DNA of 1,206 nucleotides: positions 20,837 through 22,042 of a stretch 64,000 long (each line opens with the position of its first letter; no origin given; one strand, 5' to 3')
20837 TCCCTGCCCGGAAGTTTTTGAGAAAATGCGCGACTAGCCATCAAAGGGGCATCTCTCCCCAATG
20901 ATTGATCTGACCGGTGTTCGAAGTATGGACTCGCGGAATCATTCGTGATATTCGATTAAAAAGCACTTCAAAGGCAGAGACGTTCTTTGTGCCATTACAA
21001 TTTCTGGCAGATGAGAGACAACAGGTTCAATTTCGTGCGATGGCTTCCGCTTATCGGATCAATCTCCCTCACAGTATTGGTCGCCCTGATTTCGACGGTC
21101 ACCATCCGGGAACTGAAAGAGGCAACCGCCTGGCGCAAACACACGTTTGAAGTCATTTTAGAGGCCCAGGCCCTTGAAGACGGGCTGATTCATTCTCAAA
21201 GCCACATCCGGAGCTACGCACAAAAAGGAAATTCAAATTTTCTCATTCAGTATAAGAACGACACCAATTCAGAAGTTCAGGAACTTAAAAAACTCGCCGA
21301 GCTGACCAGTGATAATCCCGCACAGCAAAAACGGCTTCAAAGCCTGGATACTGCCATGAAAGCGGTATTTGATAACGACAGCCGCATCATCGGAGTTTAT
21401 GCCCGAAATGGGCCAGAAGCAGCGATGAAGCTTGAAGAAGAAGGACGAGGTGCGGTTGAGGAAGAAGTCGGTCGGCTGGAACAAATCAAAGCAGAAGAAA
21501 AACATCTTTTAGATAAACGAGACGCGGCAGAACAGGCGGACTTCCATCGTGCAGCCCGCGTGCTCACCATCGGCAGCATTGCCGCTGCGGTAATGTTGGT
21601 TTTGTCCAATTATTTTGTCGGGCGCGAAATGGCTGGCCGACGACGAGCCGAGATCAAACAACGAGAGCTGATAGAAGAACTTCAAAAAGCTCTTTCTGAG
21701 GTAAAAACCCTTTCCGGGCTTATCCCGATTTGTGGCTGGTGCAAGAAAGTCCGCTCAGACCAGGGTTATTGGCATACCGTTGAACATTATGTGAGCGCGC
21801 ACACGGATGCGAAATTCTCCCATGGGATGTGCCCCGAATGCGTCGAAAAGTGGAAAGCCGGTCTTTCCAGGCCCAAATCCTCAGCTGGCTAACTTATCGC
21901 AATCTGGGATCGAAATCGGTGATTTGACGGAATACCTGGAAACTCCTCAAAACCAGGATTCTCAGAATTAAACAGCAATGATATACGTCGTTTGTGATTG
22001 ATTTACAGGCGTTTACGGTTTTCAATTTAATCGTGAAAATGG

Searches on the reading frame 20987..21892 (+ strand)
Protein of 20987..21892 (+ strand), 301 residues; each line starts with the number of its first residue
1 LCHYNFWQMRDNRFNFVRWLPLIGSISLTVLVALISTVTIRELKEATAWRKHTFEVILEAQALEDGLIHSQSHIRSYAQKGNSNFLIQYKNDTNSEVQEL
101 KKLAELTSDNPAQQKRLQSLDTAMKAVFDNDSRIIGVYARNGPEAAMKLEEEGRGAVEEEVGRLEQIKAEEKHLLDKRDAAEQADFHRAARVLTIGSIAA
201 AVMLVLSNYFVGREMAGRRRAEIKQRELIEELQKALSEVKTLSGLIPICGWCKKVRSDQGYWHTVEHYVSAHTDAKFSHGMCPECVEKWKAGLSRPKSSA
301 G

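Call 94: search_protein_families(library=pfam, proteins=[window:20987-21892:+], max_evalue=0.0001)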
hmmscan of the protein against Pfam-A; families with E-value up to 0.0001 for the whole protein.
window:20987-21892:+ (301 aa): 1 family
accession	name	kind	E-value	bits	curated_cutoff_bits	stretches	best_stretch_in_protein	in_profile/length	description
PF05227.19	CHASE3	-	2.1e-17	63.8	28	1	46-180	1-137/138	CHASE3 domain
